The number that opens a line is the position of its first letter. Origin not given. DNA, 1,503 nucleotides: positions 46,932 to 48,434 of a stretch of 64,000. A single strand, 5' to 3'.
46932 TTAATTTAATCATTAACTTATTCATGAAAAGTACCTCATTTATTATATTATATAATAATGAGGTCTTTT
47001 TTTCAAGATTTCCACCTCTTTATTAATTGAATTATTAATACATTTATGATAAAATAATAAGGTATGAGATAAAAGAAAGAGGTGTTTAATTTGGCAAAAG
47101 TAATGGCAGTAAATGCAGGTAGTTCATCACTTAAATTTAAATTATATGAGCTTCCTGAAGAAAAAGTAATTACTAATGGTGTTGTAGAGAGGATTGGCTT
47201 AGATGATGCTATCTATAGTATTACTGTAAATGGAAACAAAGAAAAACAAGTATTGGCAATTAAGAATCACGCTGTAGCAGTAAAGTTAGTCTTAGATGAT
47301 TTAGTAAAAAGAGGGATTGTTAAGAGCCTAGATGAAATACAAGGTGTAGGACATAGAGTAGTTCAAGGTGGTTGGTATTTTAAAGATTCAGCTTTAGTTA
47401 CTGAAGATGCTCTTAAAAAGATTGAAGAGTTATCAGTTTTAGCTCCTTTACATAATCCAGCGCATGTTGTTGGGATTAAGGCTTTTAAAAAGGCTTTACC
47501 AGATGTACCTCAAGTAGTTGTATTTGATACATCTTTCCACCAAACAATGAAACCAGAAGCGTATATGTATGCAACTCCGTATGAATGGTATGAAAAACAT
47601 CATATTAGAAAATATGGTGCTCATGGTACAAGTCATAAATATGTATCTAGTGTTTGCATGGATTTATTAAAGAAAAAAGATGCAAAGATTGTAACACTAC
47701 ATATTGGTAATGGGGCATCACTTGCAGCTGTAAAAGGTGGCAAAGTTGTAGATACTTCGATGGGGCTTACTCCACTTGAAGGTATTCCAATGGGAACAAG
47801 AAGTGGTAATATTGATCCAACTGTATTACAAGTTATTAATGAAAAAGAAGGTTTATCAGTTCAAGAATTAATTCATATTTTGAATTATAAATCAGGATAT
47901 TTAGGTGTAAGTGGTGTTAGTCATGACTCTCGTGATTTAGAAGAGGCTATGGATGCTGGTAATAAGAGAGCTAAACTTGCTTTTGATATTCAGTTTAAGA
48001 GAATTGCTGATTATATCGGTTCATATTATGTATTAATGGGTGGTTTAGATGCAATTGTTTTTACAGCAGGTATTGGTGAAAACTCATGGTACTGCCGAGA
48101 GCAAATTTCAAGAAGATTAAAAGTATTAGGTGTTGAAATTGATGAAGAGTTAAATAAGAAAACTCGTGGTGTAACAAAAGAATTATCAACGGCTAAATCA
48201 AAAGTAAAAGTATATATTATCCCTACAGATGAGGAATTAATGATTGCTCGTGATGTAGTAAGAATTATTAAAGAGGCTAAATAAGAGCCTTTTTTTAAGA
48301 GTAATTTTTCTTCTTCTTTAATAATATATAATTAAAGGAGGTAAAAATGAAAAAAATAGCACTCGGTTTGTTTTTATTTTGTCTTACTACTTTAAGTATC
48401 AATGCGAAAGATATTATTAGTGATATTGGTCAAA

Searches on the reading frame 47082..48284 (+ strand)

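Call 6: search_protein_families(library=pfam, proteins=[window:47082-48284:+])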
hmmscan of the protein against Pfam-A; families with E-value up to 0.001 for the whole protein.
window:47082-48284:+ (400 aa): 1 family
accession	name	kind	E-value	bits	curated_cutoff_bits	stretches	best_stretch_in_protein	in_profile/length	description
PF00871.23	Acetate_kinase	-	1.2e-151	505.3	22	1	6-390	1-392/392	Acetokinase family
